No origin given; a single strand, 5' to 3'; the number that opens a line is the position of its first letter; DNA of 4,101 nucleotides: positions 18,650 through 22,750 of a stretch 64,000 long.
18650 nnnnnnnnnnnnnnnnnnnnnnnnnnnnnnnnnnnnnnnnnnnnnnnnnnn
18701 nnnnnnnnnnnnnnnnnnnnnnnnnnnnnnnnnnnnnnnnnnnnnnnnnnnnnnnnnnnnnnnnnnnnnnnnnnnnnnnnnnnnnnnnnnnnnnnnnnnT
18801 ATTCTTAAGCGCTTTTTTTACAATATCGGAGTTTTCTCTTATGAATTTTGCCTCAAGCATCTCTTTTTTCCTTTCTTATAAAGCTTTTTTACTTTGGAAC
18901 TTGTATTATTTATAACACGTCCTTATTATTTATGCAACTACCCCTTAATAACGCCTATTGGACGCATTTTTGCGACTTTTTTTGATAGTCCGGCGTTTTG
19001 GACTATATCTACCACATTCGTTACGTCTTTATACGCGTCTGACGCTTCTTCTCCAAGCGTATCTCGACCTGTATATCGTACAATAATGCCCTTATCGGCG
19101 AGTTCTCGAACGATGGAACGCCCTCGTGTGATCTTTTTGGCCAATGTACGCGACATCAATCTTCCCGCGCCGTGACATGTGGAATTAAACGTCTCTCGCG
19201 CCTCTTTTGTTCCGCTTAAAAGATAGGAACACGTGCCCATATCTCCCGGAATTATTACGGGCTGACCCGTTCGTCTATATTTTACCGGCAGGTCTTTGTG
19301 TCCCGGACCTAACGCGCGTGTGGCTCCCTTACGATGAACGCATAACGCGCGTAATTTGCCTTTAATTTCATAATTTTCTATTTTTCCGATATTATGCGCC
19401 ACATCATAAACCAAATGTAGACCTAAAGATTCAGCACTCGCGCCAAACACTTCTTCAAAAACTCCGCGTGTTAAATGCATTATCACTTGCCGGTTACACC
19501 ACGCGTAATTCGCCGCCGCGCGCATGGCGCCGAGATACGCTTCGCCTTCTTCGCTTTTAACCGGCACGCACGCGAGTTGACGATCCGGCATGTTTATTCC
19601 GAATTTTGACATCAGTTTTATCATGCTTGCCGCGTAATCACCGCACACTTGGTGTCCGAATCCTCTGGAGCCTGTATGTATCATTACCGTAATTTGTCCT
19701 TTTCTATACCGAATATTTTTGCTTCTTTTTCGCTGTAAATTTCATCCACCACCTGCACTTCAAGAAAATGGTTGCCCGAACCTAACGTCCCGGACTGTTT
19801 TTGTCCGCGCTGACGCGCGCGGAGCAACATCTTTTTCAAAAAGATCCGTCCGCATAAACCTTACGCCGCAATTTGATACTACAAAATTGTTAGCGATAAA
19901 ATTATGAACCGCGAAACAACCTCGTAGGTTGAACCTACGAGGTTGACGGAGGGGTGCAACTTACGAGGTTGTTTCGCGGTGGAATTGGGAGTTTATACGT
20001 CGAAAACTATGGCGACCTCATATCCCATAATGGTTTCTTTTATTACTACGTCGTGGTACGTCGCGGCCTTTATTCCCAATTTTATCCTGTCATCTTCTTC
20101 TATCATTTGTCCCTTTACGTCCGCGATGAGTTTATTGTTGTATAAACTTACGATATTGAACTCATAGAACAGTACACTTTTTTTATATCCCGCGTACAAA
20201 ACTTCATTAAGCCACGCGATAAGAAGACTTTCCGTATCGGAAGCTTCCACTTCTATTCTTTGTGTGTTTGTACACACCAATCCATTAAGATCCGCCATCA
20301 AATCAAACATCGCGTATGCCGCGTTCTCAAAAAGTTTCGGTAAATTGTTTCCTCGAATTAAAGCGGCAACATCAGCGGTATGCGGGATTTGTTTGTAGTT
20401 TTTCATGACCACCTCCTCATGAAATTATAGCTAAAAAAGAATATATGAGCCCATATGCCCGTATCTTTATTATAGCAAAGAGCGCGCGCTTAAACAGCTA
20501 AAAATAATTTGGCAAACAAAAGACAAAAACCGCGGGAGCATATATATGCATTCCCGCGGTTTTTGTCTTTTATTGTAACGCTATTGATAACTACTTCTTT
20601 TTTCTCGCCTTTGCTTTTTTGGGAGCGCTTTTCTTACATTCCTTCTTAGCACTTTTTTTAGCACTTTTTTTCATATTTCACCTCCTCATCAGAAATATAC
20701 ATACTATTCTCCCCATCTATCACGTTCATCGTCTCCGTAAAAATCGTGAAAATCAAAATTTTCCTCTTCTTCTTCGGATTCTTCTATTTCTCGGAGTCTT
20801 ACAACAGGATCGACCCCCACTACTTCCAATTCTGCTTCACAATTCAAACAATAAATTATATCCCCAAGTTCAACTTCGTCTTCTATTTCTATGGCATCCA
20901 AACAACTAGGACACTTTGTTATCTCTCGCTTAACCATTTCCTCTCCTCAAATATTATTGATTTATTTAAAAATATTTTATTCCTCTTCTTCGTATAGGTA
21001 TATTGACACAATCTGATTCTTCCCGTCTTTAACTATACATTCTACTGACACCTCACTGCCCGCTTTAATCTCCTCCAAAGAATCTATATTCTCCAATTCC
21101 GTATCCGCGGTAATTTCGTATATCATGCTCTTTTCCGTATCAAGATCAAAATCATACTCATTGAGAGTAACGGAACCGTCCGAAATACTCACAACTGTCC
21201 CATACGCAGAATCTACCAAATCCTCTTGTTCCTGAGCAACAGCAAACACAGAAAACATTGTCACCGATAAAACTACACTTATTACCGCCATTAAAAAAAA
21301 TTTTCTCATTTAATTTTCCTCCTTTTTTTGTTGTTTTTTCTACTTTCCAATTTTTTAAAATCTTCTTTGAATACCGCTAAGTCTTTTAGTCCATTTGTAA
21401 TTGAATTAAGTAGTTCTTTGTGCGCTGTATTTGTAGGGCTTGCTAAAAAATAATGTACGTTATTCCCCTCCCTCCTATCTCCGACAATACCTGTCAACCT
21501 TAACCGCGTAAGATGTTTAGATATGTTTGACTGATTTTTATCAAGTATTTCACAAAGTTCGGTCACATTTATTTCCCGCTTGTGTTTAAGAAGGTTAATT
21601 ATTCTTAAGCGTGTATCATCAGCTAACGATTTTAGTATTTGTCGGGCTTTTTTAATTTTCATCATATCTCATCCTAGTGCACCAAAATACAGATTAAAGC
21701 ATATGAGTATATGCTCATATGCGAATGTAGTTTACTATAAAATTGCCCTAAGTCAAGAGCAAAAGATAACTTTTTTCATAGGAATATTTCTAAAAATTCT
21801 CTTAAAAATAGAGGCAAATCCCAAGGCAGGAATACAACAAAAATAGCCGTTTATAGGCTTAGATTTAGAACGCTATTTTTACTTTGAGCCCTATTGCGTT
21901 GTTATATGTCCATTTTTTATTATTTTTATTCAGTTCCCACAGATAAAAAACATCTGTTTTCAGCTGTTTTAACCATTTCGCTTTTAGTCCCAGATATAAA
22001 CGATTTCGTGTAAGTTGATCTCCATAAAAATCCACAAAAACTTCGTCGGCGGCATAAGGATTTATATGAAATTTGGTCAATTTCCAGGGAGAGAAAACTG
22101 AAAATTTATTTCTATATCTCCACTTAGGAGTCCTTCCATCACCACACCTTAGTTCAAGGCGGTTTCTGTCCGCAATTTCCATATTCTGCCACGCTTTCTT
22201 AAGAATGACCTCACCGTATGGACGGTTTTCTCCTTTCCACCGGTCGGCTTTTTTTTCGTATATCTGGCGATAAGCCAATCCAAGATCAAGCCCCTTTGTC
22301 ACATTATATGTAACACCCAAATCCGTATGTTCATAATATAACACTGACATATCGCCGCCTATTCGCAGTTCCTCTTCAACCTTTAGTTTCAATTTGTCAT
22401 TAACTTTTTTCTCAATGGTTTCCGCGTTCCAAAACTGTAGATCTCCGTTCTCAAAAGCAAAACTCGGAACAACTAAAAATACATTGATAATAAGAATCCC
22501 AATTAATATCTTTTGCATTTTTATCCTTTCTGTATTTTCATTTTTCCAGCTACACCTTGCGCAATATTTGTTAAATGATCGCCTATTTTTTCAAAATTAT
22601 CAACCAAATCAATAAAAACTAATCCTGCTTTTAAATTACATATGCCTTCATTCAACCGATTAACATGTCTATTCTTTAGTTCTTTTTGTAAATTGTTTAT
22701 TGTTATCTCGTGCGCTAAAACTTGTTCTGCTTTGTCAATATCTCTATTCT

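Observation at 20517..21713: Orphan LysW-like amino-group carrier protein followed by a 27-aa poly-Lys peptide, under an ArsR-family regulator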

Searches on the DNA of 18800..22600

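Call 59: search_rna_families(source=window, start=18800, end=22600, threshold=evalue, max_evalue=1)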
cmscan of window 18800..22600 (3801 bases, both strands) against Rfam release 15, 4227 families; matches with E-value up to 1: 4.
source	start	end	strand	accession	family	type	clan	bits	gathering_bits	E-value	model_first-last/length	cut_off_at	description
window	20500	20584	+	RF02436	SpF43_sRNA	Gene; sRNA;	-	35.3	70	8.3e-05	1-99/99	no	Streptococcus sRNA SpF43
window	20464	20575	+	RF01606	plasmodium_snoR31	Gene; snRNA; snoRNA; HACA-box;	-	27.8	60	0.77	1-145/145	no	small nucleolar RNA snoR31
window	20420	20565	+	RF04178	BTnc005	Gene; sRNA;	-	24.4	174.8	0.013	1-205/205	no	Bacteroides sRNA BTnc005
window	20504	20583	+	RF02621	BSnc120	Gene; sRNA;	-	22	114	0.12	1-88/88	no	Brucella sRNA 120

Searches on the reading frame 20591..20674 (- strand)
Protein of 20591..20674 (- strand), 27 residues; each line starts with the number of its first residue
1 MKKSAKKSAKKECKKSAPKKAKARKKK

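Call 3: search_protein_families(library=pfam, proteins=[window:20591-20674:-], max_evalue=1)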
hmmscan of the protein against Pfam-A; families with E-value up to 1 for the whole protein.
window:20591-20674:- (27 aa): 0 families

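Call 4: search_protein_families(library=ncbifam, proteins=[window:20591-20674:-], max_evalue=1)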
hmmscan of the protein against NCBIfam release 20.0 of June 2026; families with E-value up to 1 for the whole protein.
window:20591-20674:- (27 aa): 0 families

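Call 67: list_cluster_members(proteins=[window:20594-20674:-, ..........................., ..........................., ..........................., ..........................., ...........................])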
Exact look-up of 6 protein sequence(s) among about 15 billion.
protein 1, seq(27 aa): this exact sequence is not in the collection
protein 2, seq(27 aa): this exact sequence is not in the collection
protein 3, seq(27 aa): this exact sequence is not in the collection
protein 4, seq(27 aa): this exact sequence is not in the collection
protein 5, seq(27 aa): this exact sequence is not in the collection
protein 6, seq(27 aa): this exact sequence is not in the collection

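Call 73: search_protein_families(library=padloc, proteins=[window:20591-20674:-], max_evalue=0.1)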
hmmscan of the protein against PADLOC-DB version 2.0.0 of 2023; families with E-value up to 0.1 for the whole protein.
window:20591-20674:- (27 aa): 0 families

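Call 74: search_protein_families(library=phrogs, proteins=[window:20591-20674:-], max_evalue=0.1)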
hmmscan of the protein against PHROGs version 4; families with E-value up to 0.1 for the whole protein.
window:20591-20674:- (27 aa): 0 families

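Call 90: search_protein_families(library=ncbifam, proteins=[window:20594-20674:-], max_evalue=10)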
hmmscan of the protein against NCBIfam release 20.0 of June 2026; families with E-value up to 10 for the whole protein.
seq(27 aa): 0 families

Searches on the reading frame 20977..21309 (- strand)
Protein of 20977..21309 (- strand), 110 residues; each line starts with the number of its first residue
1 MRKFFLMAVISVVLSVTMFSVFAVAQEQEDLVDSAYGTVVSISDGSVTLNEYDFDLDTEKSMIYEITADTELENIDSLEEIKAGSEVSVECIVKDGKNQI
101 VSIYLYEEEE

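Call 3: search_protein_families(library=pfam, proteins=[window:20977-21309:-], max_evalue=1)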
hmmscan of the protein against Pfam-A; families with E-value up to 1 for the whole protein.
window:20977-21309:- (110 aa): 6 families
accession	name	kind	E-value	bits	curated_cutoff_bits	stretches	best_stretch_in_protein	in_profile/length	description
PF18914.6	DUF5666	-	8.3e-05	23.2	27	1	36-96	1-52/60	Domain of unknown function (DUF5666)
PF11611.13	DUF4352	-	0.011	16.4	25.9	1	40-89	45-95/122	Domain of unknown function (DUF4352)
PF14208.11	DUF4320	-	0.14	12.7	25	1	6-91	2-86/119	Domain of unknown function (DUF4320)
PF03743.19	TrbI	-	0.18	12.1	35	1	22-57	23-58/188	Bacterial conjugation TrbI-like protein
PF12869.13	tRNA_anti-like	-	0.19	11.7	23.5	0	69-95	108-134/146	tRNA_anti-like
PF11604.15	CusF_Ec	-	0.21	11.9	27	0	67-103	34-70/72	Copper binding periplasmic protein CusF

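Call 4: search_protein_families(library=ncbifam, proteins=[window:20977-21309:-], max_evalue=1)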
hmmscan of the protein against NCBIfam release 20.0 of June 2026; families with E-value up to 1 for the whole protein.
window:20977-21309:- (110 aa): 1 family
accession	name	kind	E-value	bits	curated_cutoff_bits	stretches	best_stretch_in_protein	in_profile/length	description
NF040942.2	hypo_ExtJ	equivalog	0.043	14.2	52.5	1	6-51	4-42/77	selenite/tellurite reduction operon protein ExtJ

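Call 45: find_homologous_proteins(query=window:20977-21309:-, max_evalue=0.001)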
Query window:20977-21309:- (110 aa): 4 proteins with E <= 0.001 among 8 candidates.
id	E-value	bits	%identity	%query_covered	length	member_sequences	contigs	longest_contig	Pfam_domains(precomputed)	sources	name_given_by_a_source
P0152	1.4e-59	216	100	100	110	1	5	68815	-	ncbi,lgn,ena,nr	ncbi:MAG: hypothetical protein ISS33_00120 [Candidatus Omnitrophica bacterium]|nr:hypothetical prote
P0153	1.1e-39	152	69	100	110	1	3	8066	-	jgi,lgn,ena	-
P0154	1.5e-34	136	62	100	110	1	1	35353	-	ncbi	ncbi:MAG: hypothetical protein ABIH09_03985 [Candidatus Omnitrophota bacterium]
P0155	1.5e-19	88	68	60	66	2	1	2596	-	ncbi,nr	ncbi:MAG: hypothetical protein KJ983_03195, partial [Candidatus Omnitrophica bacterium]|nr:hypotheti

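Call 64: predict_structure(alignment_id=A5)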
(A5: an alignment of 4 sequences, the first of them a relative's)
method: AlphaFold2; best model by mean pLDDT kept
length: 110 residues; sequences in the alignment: 4
mean_pLDDT: 80.0   pTM: 0.64
mean pLDDT of the five models: 80.0, 78.4, 64.9, 50.1, 43.4
residues with pLDDT >= 90: 55; 70-90: 21; 50-70: 22; < 50: 12
segments of 3 or more residues with pLDDT < 50: 19-29
pLDDT, mean of each block of 10 residues (from residue 1): 58 53 47 90 93 90 94 90 93 92 81
secondary structure, 60 per line:
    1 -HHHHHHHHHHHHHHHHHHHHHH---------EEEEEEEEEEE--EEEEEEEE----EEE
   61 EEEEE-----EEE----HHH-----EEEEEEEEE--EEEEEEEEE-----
elements in order: H2-23 E33-43 E46-53 E58-65 E71-73 E86-94 E97-105

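Call 73: search_protein_families(library=padloc, proteins=[window:20977-21309:-], max_evalue=0.1)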
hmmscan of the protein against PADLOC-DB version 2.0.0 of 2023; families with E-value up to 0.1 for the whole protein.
window:20977-21309:- (110 aa): 0 families

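Call 74: search_protein_families(library=phrogs, proteins=[window:20977-21309:-], max_evalue=0.1)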
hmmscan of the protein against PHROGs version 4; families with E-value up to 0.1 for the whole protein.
window:20977-21309:- (110 aa): 1 family
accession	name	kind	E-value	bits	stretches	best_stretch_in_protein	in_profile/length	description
phrog_579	-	unknown function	0.046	14.9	1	25-76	15-66/110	-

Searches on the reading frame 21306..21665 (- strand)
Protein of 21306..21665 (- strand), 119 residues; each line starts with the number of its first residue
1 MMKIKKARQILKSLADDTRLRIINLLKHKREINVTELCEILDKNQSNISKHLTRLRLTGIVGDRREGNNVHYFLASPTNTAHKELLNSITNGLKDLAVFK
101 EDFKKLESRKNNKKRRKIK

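Call 3: search_protein_families(library=pfam, proteins=[window:21306-21665:-], max_evalue=1)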
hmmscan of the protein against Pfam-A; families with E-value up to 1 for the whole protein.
window:21306-21665:- (119 aa): 19 families
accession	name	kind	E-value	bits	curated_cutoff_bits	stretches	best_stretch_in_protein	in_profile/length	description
PF01022.26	HTH_5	-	1.2e-11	44.8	22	1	16-61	1-45/47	Bacterial regulatory protein, arsR family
PF12840.13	HTH_20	-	5.9e-09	36.2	27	1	14-61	1-48/51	Helix-turn-helix domain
PF25212.1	HVO_A0114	-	1.6e-06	28.3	27.6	1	13-69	18-74/84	HVO_A0114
PF13412.12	HTH_24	-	5.4e-06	26.3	21.9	1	16-61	2-47/48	Winged helix-turn-helix DNA-binding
PF21476.4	PF0610-like_N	-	0.00026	21.6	33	1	18-57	2-40/50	PF0610-like, N-terminal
PF12802.13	MarR_2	-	0.00045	20.8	27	1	18-61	6-50/61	MarR family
PF24037.1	DUF7346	-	0.00049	20.7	28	1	6-83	59-136/139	Family of unknown function (DUF7346)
PF13601.12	HTH_34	-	0.0015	19.1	27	1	19-59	2-42/80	Winged helix DNA-binding domain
PF01047.28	MarR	-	0.007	16.7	24.6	1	18-56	4-42/59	MarR family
PF09339.16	HTH_IclR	-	0.015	15.5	22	1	20-61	6-48/52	IclR helix-turn-helix domain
PF24038.1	DUF7347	-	0.018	15.7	27.6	1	10-56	4-53/77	Domain of unknown function (DUF7347)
PF13713.11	BRX_N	-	0.018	15.1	24.5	0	80-97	7-24/37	Transcription factor BRX N-terminal domain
PF08279.18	HTH_11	-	0.019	15.3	25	1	19-64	2-50/55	HTH domain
PF03965.22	Penicillinase_R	-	0.022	15.6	22.6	1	21-90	7-80/115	Penicillinase repressor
PF01978.25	TrmB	-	0.026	14.8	25.6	1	25-75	17-65/68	Sugar-specific transcriptional regulator TrmB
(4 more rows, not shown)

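Call 4: search_protein_families(library=ncbifam, proteins=[window:21306-21665:-], max_evalue=1)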
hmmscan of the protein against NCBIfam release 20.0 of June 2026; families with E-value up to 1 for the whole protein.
window:21306-21665:- (119 aa): 17 families
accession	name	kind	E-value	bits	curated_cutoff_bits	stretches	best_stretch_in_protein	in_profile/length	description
NF033788.1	HTH_metalloreg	subfamily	1.5e-22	79.2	55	1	8-77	2-71/77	metalloregulator ArsR/SmtB family transcription factor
NF007528.0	PRK10141.1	subfamily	2.2e-18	66.2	97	1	6-76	5-75/117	metalloregulator ArsR/SmtB family transcription factor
NF033789.1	repress_SdpR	subfamily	1.2e-12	47.6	100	1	11-75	2-65/79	autorepressor SdpR family transcription factor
NF040642.1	sulf_sens_BigR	equivalog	2e-11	43.8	155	1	5-76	8-78/95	sulfite-sensing transcriptional repressor BigR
NF052532.1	TransRegPagRBaca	equivalog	8.1e-11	41.9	170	1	3-89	13-98/99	transcriptional repressor PagR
NF041413.1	ArsR_Rv2640c_fam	equivalog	5.8e-10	39.6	155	1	11-83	36-110/118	Rv2640c family ArsR-like transcriptional regulator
NF045707.1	Dbac_1936_reg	equivalog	7.5e-10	38.7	115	1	5-77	5-76/99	ArsR/SmtB-type metalloregulator TsoR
NF047906.1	CdPbTransRegCmtR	equivalog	2.8e-09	36.8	150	1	9-87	13-91/104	Cd(II)/Pb(II)-sensing metalloregulatory transcriptional regulator CmtR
NF053755.1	MsvR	equivalog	2.9e-06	27.1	220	1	12-67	8-62/236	transcriptional factor MsvR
TIGR01884.1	cas_HTH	subfamily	0.00024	20.5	60.2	1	10-63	135-188/202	CRISPR-associated CARF protein Csa3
NF053606.1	Sta1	subfamily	0.00055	20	80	1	17-69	20-72/100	Sta1 family transcriptional regulator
NF053602.1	Phr_regulator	exception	0.00072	19.2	320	1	9-66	4-60/191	heat shock transcription regulator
NF040939.2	trans_reg_lrs14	equivalog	0.0018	18.3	90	1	16-66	21-71/103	Lrs14 family HTH-type transcriptional regulator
TIGR02937.1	sigma70-ECF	superfamily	0.0078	15.9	42.9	1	8-56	112-158/165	sigma-70 family RNA polymerase sigma factor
NF053609.1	Sul12a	equivalog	0.018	15.3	150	1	22-111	10-96/103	Sul12a family chromatin-organizing protein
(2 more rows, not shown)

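Call 73: search_protein_families(library=padloc, proteins=[window:21306-21665:-], max_evalue=0.1)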
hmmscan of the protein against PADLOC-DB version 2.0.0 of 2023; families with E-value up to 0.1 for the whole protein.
window:21306-21665:- (119 aa): 18 families
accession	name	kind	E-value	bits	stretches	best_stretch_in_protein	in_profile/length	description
PDLC01720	Csa3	-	1.5e-17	62.2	1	2-90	10-107/118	Csa3_1_CAS-I-II-III-IV-V-VI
PDLC01438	Csa3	-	1.8e-14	52.5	1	2-98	133-222/305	"CAS-I,CAS-II,CAS-III,CAS-IV,CAS-V,CAS-VI; associated_signaling"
PDLC04368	PDC-M05A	-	1.1e-07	30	1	8-89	4-86/201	-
PDLC01434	CasR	-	1.2e-06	26.6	1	15-67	126-177/191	"CAS-I,CAS-II,CAS-III,CAS-IV,CAS-V,CAS-VI; associated_signaling"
PDLC01879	CARF3--CARF_TM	-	3.1e-06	25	1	16-72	155-207/222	-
PDLC01850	CARF3--CARF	-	9.1e-06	23.7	1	8-69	137-197/209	-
PDLC01852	CARF3--CARF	-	2e-05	22.6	1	11-69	137-195/208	-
PDLC01268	CasR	-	2.2e-05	22.5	1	16-67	123-173/179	"CAS-I,CAS-II,CAS-III,CAS-IV,CAS-V,CAS-VI; associated_signaling"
PDLC01044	Csa3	-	6.7e-05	20.9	1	11-72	130-184/194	Type I-A associated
PDLC04758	PDC-M64B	-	0.00031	19.2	1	21-53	34-65/123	-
PDLC01858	CARF3--CARF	-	0.0013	16.6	1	8-68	135-194/204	-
PDLC01859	CARF3--CARF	-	0.0013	16.5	1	19-68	152-205/213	-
PDLC01866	CARF3--CARF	-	0.0016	16.5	1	3-66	125-188/207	-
PDLC01875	CARF3--CARF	-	0.0016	16.2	1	14-75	143-204/219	-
PDLC01853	CARF3--CARF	-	0.0053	14.4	1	22-68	143-191/209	-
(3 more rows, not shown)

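Call 74: search_protein_families(library=phrogs, proteins=[window:21306-21665:-], max_evalue=0.1)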
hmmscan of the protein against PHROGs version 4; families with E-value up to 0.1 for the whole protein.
window:21306-21665:- (119 aa): 7 families
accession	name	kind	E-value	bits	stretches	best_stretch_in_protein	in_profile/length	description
phrog_11214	-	unknown function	7.4e-06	27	1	7-70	42-104/123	-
phrog_12817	-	transcription regulation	0.0046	17.9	1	5-75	59-133/151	transcriptional regulator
phrog_20880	-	unknown function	0.0068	17.3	1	8-83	17-91/110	-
phrog_1324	-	transcription regulation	0.023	15.3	1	28-110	27-112/172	transcriptional activator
phrog_1368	-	transcription regulation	0.054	14.3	1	20-69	14-65/101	transcriptional regulator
phrog_13885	-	unknown function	0.058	14.7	1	14-55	30-71/97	-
phrog_36915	-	unknown function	0.075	14.5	0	15-50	20-55/71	-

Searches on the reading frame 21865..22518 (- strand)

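Call 3: search_protein_families(library=pfam, proteins=[window:21865-22518:-], max_evalue=1)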
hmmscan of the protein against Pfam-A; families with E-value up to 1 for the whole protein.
window:21865-22518:- (217 aa): 2 families
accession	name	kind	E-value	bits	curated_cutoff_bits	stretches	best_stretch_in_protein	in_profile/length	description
PF10677.15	DUF2490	-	8.5e-30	104.3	29.8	1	28-205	2-185/186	Protein of unknown function (DUF2490)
PF04338.18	DUF481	-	0.011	16.2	21.1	1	30-91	131-191/210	Protein of unknown function, DUF481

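Call 4: search_protein_families(library=ncbifam, proteins=[window:21865-22518:-], max_evalue=1)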
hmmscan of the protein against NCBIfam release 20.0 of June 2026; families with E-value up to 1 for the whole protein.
window:21865-22518:- (217 aa): 0 families
